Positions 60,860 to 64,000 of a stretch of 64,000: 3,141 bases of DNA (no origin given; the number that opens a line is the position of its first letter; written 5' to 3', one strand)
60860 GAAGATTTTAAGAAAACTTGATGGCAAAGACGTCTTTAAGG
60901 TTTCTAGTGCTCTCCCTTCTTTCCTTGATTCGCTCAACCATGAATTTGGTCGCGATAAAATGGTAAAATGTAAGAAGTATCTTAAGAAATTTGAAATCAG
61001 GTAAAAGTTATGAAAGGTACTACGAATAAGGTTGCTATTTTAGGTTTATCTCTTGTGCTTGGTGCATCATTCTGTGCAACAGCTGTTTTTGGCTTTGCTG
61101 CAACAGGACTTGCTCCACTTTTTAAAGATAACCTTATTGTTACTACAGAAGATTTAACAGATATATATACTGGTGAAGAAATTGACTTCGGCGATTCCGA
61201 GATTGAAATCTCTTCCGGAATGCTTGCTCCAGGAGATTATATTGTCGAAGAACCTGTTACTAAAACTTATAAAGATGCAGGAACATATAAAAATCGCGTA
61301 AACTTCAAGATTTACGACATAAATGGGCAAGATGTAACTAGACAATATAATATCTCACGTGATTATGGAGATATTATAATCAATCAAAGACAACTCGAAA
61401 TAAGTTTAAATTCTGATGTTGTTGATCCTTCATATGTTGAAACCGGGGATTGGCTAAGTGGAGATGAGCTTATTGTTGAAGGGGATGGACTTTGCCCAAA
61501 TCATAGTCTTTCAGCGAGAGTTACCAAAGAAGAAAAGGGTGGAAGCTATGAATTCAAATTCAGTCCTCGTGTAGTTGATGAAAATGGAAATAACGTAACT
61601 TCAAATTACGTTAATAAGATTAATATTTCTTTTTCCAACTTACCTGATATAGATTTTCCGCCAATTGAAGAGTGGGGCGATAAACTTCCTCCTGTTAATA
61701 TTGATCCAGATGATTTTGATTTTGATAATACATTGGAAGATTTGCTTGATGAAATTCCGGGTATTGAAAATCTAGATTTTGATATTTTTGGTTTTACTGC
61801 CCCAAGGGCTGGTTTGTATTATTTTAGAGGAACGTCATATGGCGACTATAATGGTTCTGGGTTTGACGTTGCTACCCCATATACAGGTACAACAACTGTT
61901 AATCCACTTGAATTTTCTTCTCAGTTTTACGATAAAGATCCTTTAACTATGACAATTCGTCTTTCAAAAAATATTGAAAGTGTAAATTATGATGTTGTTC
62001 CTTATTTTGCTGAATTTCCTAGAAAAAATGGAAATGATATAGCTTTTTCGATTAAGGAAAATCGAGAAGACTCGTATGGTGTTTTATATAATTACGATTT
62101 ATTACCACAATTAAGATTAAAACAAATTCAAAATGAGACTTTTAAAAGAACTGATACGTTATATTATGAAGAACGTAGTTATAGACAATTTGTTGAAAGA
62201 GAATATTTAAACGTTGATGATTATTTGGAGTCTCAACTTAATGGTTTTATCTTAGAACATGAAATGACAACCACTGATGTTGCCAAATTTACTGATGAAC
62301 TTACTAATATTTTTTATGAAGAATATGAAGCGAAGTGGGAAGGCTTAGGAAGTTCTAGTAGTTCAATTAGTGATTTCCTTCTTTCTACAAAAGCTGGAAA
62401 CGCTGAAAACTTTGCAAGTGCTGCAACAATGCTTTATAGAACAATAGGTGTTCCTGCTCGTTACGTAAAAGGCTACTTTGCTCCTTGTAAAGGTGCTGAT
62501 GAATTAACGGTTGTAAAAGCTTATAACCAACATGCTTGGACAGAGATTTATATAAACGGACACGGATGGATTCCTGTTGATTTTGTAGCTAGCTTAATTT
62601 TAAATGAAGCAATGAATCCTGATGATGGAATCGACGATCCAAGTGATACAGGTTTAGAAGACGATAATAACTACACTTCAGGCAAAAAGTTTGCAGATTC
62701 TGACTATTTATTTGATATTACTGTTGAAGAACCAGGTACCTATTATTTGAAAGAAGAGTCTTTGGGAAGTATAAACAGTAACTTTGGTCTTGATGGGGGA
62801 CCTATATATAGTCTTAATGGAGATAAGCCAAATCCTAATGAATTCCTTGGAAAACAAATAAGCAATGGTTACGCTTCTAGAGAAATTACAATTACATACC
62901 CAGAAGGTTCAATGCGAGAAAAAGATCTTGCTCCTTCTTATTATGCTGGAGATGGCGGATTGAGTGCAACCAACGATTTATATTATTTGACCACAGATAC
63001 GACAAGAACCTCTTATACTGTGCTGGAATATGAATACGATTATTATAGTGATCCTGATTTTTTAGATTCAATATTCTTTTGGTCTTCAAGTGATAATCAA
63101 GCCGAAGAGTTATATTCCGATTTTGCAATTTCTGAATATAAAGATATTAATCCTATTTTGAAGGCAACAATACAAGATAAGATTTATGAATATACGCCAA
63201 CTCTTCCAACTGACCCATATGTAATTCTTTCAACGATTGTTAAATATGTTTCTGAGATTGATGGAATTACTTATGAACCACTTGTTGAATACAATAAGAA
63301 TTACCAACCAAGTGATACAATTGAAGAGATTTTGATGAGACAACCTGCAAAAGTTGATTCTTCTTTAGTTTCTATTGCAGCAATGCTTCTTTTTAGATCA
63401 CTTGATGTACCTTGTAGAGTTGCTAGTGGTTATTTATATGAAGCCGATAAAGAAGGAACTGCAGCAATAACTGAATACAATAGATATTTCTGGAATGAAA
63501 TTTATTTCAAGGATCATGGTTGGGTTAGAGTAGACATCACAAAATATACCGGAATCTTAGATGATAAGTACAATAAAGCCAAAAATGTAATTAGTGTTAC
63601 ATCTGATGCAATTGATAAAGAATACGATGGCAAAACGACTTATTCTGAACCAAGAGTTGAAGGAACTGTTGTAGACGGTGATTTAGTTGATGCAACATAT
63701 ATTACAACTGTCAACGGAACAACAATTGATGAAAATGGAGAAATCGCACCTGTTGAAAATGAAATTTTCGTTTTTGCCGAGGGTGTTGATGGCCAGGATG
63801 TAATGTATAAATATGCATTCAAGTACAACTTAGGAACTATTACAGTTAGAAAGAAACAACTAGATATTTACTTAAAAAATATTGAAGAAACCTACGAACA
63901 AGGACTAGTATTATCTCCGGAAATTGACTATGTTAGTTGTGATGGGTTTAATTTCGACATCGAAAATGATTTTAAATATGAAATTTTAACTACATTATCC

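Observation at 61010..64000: Tandem transglutaminase-like domains with substituted catalytic Cys (and His in the second copy)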

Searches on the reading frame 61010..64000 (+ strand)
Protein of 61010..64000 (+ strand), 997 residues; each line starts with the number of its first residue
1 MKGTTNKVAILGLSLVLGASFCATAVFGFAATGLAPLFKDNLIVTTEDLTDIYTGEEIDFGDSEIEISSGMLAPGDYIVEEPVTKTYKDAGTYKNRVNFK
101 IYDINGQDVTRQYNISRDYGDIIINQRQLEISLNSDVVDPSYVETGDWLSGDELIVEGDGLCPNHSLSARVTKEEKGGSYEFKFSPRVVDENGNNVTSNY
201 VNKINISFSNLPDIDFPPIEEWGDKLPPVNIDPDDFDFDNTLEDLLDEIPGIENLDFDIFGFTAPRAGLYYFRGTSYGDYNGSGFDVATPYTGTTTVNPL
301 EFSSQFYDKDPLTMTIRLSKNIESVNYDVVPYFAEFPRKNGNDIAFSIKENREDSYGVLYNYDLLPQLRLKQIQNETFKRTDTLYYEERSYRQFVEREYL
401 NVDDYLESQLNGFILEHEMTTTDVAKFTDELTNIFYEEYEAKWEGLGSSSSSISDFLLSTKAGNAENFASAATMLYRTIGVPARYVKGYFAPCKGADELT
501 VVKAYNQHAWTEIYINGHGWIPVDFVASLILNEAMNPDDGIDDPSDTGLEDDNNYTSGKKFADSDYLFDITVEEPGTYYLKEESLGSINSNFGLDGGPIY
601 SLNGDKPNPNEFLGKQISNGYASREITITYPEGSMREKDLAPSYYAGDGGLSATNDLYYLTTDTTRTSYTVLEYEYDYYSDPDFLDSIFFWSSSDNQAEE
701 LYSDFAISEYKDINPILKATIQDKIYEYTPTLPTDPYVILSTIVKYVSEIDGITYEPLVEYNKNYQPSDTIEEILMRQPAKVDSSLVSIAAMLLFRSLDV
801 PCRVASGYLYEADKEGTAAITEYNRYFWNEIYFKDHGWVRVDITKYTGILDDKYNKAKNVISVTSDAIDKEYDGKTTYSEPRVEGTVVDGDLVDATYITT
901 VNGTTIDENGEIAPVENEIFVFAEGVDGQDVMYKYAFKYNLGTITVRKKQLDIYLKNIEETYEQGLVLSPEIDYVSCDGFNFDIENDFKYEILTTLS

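Call 5: search_protein_families(library=pfam, proteins=[window:61010-64000:+], max_evalue=1)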
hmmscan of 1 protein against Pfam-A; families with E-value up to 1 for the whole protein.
window:61010-64000:+ (997 aa): 3 families
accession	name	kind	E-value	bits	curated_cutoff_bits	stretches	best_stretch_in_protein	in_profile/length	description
PF01841.26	Transglut_core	-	1.6e-30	106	23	2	426-524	16-107/108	Transglutaminase-like superfamily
PF11282.13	DUF3082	-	0.049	14.3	25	1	8-38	46-76/80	Protein of unknown function (DUF3082)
PF18657.6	YDG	-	0.43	11.3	25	1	861-908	5-59/85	YDG domain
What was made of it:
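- On Transglutaminase-like superfamily (Pfam Transglut_core PF01841): 106 bits against a cutoff of 23, E=1.6e-30, two stretches (call 5)
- Checked: Pfam Transglut_core PF01841 scores E=1.6e-30, 106 bits against a cutoff of 23, in two stretches (call 5).
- TGase identity: Pfam E=1.6e-30 (call 5).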

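Call 6: search_protein_families(library=ncbifam, proteins=[window:61010-64000:+], max_evalue=1)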
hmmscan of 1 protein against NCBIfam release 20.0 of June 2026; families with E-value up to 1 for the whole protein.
window:61010-64000:+ (997 aa): 0 families

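Call 10: find_homologous_proteins(query=window:61010-64000:+, max_evalue=0.00001)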
Query window:61010-64000:+ (997 aa): 41 proteins with E <= 0.00001 among 8000 candidates.
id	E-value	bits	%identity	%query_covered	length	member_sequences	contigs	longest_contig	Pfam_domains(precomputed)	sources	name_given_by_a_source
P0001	0.0e+0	2249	99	100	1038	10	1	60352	PF01841.26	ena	-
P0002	1.6e-186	640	38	97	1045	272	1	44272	PF01841.26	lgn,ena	-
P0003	3.3e-158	547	35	99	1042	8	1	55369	PF01841.26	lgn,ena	-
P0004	7.1e-57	211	24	62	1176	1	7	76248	PF17998.8,PF13471.13,PF01841.26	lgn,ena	-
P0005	1.9e-52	197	24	89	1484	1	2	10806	PF13471.13,PF01841.26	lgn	-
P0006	2.3e-51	193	25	46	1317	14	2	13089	PF18657.7,PF17998.8,PF13471.13,PF11992.14,PF01841.26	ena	-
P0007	3.8e-48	182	27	44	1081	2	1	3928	PF13471.13,PF01841.26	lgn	-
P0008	1.5e-45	174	24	83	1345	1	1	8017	PF05979.18,PF13471.13,PF01841.26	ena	-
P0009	7.0e-43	165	26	46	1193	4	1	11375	PF17998.8,PF01841.26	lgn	-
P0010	2.2e-42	163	32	26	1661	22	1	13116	PF17998.8,PF01841.26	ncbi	-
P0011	4.0e-38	149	24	77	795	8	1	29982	PF13471.13,PF01841.26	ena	-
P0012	5.6e-37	145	29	29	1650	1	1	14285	PF18657.7,PF17998.8,PF01841.26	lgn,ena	-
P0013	2.8e-36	143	25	49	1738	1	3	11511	PF01841.26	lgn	-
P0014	1.9e-35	140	37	14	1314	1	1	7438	PF17998.8,PF01841.26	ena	-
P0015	3.8e-33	133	26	49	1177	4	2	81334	PF17998.8,PF01841.26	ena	-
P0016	2.4e-32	130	26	47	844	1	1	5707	PF18657.7,PF01841.26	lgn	-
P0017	2.2e-31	127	30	26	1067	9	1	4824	PF18657.7,PF01841.26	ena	-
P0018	4.0e-31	126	29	48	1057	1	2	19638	PF18676.7,PF01841.26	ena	-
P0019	6.7e-31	125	27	46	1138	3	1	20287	PF18657.7,PF01841.26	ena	-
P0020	8.6e-30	122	24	50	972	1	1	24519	PF17998.8,PF01841.26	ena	-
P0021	1.2e-27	115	32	27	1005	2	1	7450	PF01841.26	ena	-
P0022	1.7e-26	111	31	27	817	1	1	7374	PF01841.26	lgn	-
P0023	1.0e-24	105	28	27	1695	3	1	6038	PF18676.7,PF01841.26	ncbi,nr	ncbi:MAG: hypothetical protein K2N52_04335, partial [Clostridia bacterium]|nr:hypothetical protein [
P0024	4.0e-23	100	27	43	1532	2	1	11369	PF01841.26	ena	-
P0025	8.3e-22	95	31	27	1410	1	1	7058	PF01841.26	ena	-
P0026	1.6e-21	94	30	20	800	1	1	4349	PF01841.26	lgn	-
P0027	7.8e-21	92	35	15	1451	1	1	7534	PF01841.26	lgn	-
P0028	1.2e-20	91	26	44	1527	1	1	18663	PF17998.8,PF01841.26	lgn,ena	-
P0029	4.5e-18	83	31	27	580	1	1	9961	PF01841.26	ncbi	-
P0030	4.2e-16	76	26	49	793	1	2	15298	PF17998.8,PF01841.26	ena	-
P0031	4.5e-16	76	25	50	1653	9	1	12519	PF17998.8,PF01841.26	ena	-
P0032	1.2e-15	75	26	46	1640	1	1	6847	PF17998.8,PF01841.26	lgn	-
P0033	5.3e-15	73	38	14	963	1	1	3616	PF01841.26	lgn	-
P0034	1.0e-13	69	25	43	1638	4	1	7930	PF17998.8,PF01841.26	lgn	-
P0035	7.9e-9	52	45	8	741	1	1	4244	PF01841.26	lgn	-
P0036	1.2e-8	52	44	7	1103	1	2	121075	PF01841.26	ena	-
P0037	5.4e-8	50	43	8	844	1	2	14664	PF01841.26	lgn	-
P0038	1.0e-7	49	26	19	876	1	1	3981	PF01841.26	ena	-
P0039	5.4e-7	46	32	11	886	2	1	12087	PF11992.14,PF01841.26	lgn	-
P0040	1.2e-6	45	43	7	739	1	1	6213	PF01841.26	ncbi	-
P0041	9.4e-6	42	39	9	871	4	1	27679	PF01841.26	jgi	-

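Call 18: find_encoding_contigs(protein=P0001, flank=10000, max_places=3)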
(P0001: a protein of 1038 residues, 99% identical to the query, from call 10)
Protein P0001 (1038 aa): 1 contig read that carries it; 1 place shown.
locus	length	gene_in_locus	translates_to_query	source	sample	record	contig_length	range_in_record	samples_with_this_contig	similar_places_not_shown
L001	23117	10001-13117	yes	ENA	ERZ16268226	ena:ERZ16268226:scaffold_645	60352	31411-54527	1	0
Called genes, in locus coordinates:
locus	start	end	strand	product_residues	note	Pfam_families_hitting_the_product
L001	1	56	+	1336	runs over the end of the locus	PF04997:RNA_pol_Rpb1_1, PF00623:RNA_pol_Rpb1_2, PF04983:RNA_pol_Rpb1_3, PF05000:RNA_pol_Rpb1_4, PF04998:RNA_pol_Rpb1_5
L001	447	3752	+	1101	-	PF18998:Flg_new_2 (faint)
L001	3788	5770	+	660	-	PF13306:LRR_5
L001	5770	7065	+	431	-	PF07728:AAA_5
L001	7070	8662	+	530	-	-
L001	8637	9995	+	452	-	PF07728:AAA_5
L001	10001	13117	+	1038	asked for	PF01841:Transglut_core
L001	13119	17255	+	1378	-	-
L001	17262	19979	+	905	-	PF00005:ABC_tran, PF02463:SMC_N (weak), PF02687:FtsX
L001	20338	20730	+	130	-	-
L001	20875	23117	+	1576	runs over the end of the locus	PF18998:Flg_new_2 (faint)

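Call 19: find_encoding_contigs(protein=P0002, flank=10000, max_places=3)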
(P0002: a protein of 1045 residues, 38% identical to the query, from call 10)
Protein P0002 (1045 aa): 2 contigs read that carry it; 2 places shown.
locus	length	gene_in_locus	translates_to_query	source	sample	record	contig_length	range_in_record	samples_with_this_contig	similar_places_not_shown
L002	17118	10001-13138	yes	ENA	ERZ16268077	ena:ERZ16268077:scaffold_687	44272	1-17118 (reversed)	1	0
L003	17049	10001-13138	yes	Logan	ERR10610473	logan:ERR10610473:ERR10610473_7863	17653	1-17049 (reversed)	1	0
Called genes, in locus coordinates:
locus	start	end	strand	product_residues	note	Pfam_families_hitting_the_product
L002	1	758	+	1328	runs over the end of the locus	PF04997:RNA_pol_Rpb1_1, PF00623:RNA_pol_Rpb1_2, PF04983:RNA_pol_Rpb1_3, PF05000:RNA_pol_Rpb1_4, PF04998:RNA_pol_Rpb1_5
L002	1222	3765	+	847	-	PF18998:Flg_new_2 (faint)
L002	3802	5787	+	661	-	PF13306:LRR_5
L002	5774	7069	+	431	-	PF07728:AAA_5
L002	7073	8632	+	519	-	-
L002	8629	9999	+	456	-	PF07728:AAA_5 (weak)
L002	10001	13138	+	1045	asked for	PF01841:Transglut_core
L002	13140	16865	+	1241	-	-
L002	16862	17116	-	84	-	?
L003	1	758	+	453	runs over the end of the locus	?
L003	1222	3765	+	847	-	PF18998:Flg_new_2 (faint)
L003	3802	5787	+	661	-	PF13306:LRR_5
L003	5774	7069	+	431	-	PF07728:AAA_5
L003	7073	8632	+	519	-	-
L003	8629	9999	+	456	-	PF07728:AAA_5 (weak)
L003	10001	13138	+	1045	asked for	PF01841:Transglut_core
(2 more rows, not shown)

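Call 20: find_encoding_contigs(protein=P0003, flank=10000, max_places=3)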
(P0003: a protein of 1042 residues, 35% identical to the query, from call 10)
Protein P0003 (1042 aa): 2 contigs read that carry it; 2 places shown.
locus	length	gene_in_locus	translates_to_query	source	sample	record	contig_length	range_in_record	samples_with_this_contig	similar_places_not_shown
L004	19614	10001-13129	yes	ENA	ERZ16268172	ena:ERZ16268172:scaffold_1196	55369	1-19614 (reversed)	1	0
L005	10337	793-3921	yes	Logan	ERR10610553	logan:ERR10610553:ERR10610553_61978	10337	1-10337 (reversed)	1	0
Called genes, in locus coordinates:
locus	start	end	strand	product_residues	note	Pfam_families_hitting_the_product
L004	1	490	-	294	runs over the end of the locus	PF00005:ABC_tran, PF13304:AAA_21 (weak)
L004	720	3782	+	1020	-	PF18998:Flg_new_2 (weak)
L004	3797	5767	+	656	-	PF13306:LRR_5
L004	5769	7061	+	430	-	PF07728:AAA_5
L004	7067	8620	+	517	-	-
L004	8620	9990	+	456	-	PF07728:AAA_5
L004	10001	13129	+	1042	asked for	PF01841:Transglut_core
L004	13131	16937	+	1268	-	PF01841:Transglut_core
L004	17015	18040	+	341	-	PF02547:Queuosine_synth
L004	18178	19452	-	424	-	PF00535:Glycos_transf_2, PF13641:Glyco_tranf_2_3, PF13632:Glyco_trans_2_3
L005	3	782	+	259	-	?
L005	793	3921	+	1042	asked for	PF01841:Transglut_core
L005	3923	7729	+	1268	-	PF01841:Transglut_core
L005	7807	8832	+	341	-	PF02547:Queuosine_synth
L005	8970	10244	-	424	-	PF00535:Glycos_transf_2, PF13641:Glyco_tranf_2_3, PF13632:Glyco_trans_2_3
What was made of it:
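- The frames of 1034-1045 codons are uninterrupted in every genome, and the same protein recurs in up to 272 member sequences (calls 10, 18-20).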

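Call 21: find_encoding_contigs(protein=P0004, flank=10000, max_places=2)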
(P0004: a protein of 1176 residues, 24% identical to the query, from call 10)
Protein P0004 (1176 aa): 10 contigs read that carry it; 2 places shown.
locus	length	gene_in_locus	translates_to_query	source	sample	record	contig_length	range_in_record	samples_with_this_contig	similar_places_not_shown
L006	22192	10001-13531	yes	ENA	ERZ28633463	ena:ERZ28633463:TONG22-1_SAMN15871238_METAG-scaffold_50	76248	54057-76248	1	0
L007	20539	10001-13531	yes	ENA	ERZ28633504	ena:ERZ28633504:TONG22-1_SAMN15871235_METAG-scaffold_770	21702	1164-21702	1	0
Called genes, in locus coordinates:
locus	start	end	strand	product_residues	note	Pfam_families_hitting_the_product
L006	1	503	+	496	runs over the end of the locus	-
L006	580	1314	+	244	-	-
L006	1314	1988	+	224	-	-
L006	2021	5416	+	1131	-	PF01915:Glyco_hydro_3_C, PF14310:Fn3-like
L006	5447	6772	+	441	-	PF07728:AAA_5 (weak)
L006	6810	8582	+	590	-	-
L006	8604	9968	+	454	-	PF07728:AAA_5 (weak)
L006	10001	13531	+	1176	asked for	PF01841:Transglut_core, PF13471:Transglut_core3 (faint), PF01841:Transglut_core, PF17998:AgI_II_C2 (faint)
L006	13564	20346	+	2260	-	PF01841:Transglut_core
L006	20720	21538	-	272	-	PF08543:Phos_pyr_kin, PF00294:PfkB (weak)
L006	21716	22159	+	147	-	PF22811:Zn_ribbon_NrdR, PF03477:ATP-cone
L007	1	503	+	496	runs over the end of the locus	-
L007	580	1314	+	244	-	-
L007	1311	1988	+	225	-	-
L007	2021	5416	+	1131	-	PF01915:Glyco_hydro_3_C, PF14310:Fn3-like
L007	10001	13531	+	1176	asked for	PF01841:Transglut_core, PF13471:Transglut_core3 (faint), PF01841:Transglut_core, PF17998:AgI_II_C2 (faint)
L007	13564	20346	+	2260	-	PF01841:Transglut_core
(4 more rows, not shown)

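Call 22: find_encoding_contigs(protein=P0011, flank=10000, max_places=2)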
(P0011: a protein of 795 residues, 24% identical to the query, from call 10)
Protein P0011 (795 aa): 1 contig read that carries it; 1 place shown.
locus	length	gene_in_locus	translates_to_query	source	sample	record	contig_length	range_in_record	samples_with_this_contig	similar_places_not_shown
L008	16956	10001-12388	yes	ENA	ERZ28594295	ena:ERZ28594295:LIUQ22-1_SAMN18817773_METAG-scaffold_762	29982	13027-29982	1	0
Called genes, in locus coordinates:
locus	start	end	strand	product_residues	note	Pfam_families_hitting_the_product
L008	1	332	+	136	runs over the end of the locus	PF00293:NUDIX, PF14815:NUDIX_4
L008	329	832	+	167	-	PF13238:AAA_18, PF13671:AAA_33 (faint), PF13207:AAA_17 (weak), PF01202:SKI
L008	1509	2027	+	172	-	PF08546:ApbA_C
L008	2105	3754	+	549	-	PF00749:tRNA-synt_1c, PF19269:Anticodon_2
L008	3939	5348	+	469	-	-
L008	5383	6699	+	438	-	PF07728:AAA_5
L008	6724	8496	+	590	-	PF09823:DUF2357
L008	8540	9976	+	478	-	PF07728:AAA_5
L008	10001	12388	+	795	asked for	PF01841:Transglut_core, PF13471:Transglut_core3 (faint), PF01841:Transglut_core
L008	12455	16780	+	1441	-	-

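Call 23: find_encoding_contigs(protein=P0015, flank=10000, max_places=2)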
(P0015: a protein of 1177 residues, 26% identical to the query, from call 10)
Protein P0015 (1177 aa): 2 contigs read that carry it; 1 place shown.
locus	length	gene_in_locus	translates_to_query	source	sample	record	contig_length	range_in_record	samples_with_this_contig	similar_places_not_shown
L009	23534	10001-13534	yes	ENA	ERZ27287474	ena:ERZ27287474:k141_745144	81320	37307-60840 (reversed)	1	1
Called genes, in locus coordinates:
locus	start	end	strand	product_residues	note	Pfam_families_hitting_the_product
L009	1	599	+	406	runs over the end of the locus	PF01232:Mannitol_dh, PF08125:Mannitol_dh_C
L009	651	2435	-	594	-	PF00501:AMP-binding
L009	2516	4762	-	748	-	PF08239:SH3_3 (weak)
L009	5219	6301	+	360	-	-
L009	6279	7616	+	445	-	-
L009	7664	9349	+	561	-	-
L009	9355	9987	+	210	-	-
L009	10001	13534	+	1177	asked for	PF17998:AgI_II_C2 (faint), PF01841:Transglut_core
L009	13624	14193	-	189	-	PF02417:Chromate_transp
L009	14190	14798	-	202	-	PF02417:Chromate_transp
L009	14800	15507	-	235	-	PF07722:Peptidase_C26, PF00117:GATase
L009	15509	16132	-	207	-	PF12822:ECF_trnsprt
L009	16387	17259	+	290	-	PF01261:AP_endonuc_2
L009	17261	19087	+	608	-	-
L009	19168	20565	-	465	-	-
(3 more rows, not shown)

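Call 30: find_related_loci(query=A1, collection=genome_contigs, flank=10000)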
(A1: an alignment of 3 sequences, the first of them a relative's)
Query A1 (1038 aa) in genome_contigs; peptide patterns used: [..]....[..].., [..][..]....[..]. (x = any residue, [..] = any of these).
600 stretches matched a pattern (row limit reached: there are more); 560 encode a relative of the query (tblastn E <= 1e-3); the best 80 are kept; 80 distinct loci.
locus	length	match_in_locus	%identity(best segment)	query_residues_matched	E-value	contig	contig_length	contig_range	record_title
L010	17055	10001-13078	38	7-1037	0e+0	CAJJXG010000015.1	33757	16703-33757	MAG TPA_asm: uncultured Bacillales bacterium isolate ERR321628-bin.40 genome assembly, contig: NODE_720_length_33757_cov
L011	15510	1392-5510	27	29-844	7e-27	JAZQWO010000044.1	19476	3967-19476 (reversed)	MAG: Eubacteriales bacterium isolate T1900045166_TC20190160.MAGScoT_cleanbin_000001 SGB_5137_k141_297419, whole genome s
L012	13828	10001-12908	30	42-860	1e-24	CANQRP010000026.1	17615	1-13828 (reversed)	MAG: uncultured Clostridia bacterium isolate Lapin-021__bin27 genome assembly, contig: Lapin-021__NODE_3619_length_17615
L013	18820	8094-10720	30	27-842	1e-23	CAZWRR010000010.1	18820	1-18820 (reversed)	MAG TPA_asm: uncultured Staphylococcaceae bacterium isolate binchicken_co88_29 genome assembly, contig: NODE_4315_length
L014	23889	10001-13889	30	33-844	3e-22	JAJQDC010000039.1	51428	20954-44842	MAG: Clostridia bacterium isolate C.B3_4 NODE_150_length_51428_cov_27.330173, whole genome shotgun sequence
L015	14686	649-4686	32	10-1035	1e-19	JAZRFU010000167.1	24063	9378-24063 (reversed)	MAG: Eubacteriales bacterium isolate T1900045494_YK20190188.MAGScoT_cleanbin_000026 SGB_7409_k141_1616957, whole genome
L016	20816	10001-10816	28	259-844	4e-19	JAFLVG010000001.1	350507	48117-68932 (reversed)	MAG: Clostridiales bacterium isolate HAN099 Seq1, whole genome shotgun sequence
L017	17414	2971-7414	26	33-1037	2e-25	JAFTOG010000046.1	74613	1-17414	MAG: Clostridia bacterium isolate RGIG3999 Roe_deer_Cecum-4__c443898, whole genome shotgun sequence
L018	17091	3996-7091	23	4-844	3e-18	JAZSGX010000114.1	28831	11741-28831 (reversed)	MAG: Eubacteriales bacterium isolate T1900044577_TS20190043.MAGScoT_cleanbin_000013 SGB_511_k141_2610669, whole genome s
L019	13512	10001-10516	33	387-844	3e-18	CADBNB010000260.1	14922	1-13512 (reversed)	MAG: uncultured Lachnospiraceae bacterium isolate RUG14116 genome assembly, contig: RUG14116_asm_260, whole genome shotg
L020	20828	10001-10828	29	229-844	5e-18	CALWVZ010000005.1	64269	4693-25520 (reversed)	MAG: uncultured Oscillospiraceae bacterium isolate BRZ_DM__bin54 genome assembly, contig: BRZ_DM__NODE_707_length_64269_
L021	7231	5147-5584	35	388-844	3e-17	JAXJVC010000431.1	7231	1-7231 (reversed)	MAG: Oscillospiraceae bacterium isolate DOME_MAG_5484 5484_C0328_k141_697174, whole genome shotgun sequence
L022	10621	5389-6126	30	267-844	4e-17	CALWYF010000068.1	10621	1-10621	MAG: uncultured Oscillospiraceae bacterium isolate BRZ_NQ__bin25 genome assembly, contig: BRZ_NQ__NODE_3831_length_10621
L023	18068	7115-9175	24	33-963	2e-20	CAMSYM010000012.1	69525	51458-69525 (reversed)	MAG TPA_asm: uncultured Clostridia bacterium isolate ERR899289_bin.26_metawrap_v1.3_MAG genome assembly, contig: ERZ1340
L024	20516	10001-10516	30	387-844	2e-16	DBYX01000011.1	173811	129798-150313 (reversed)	MAG TPA_asm: Lachnoclostridium sp. UBA1175 UBA1175_contig_92, whole genome shotgun sequence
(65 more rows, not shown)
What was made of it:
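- The 1038-codon frame is intact in the window, L001, L002, L004 and L010 (calls 18-20, 30).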
